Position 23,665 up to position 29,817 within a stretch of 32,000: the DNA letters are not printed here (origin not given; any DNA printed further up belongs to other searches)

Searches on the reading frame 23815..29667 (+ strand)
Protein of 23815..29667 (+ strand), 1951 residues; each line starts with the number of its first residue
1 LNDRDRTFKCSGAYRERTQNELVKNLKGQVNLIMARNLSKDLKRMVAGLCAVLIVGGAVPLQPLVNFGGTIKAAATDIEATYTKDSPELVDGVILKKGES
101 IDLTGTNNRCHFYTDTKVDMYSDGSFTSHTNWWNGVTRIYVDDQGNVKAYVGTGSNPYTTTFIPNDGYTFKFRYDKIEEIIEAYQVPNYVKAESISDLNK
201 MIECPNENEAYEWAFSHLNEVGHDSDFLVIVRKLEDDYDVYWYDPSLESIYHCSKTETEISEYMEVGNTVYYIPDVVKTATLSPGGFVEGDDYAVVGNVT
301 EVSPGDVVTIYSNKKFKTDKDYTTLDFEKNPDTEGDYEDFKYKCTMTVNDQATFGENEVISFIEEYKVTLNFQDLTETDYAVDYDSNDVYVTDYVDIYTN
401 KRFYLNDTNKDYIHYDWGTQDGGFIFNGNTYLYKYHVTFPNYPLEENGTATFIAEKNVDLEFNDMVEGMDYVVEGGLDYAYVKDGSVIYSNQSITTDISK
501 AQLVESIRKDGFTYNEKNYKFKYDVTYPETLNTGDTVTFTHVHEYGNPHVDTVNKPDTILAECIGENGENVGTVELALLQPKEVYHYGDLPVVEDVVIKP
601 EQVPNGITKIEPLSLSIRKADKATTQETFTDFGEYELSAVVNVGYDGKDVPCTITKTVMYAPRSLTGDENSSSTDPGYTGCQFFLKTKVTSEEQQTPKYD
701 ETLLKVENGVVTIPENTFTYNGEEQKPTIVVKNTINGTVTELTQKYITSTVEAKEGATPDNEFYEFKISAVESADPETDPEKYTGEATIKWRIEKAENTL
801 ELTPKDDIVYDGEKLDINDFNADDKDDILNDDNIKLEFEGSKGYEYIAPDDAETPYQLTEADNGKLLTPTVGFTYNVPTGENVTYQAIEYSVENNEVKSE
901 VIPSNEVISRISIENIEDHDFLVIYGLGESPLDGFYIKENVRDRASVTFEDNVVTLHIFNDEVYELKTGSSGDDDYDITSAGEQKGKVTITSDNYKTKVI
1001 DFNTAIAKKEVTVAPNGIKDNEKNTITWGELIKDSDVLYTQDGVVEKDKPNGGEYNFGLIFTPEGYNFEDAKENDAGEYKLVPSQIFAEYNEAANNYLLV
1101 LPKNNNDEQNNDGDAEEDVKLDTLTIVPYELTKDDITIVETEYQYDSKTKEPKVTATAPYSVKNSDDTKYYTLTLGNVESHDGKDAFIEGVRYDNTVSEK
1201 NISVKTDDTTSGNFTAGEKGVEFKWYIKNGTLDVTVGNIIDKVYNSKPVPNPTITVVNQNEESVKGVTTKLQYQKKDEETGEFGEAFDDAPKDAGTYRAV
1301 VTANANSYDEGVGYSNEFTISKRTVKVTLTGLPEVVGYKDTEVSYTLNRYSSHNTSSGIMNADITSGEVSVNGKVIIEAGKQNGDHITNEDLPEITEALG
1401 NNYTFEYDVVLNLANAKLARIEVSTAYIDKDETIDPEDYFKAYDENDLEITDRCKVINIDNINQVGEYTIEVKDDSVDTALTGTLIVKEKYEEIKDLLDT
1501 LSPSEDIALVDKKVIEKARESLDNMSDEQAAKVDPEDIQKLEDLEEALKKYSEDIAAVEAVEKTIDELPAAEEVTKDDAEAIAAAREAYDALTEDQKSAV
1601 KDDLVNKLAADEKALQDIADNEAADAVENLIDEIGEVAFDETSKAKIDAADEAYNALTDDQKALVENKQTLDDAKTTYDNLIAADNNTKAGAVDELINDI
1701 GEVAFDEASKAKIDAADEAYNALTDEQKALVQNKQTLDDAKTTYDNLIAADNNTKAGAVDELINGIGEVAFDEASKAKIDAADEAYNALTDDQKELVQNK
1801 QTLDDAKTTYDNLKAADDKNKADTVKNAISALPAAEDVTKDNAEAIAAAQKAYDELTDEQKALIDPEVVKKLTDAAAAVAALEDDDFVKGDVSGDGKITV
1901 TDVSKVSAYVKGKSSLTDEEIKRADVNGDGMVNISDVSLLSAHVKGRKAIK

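Call 44: search_protein_families(library=pfam, proteins=[window:23815-29667:+], max_evalue=0.0001)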
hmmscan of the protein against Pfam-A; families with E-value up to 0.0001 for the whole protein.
window:23815-29667:+ (1951 aa): 1 family
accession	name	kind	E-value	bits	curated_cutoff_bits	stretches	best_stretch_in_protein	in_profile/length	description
PF00404.24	Dockerin_1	-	1.7e-11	44.6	22.9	1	1889-1943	1-55/57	Dockerin type I domain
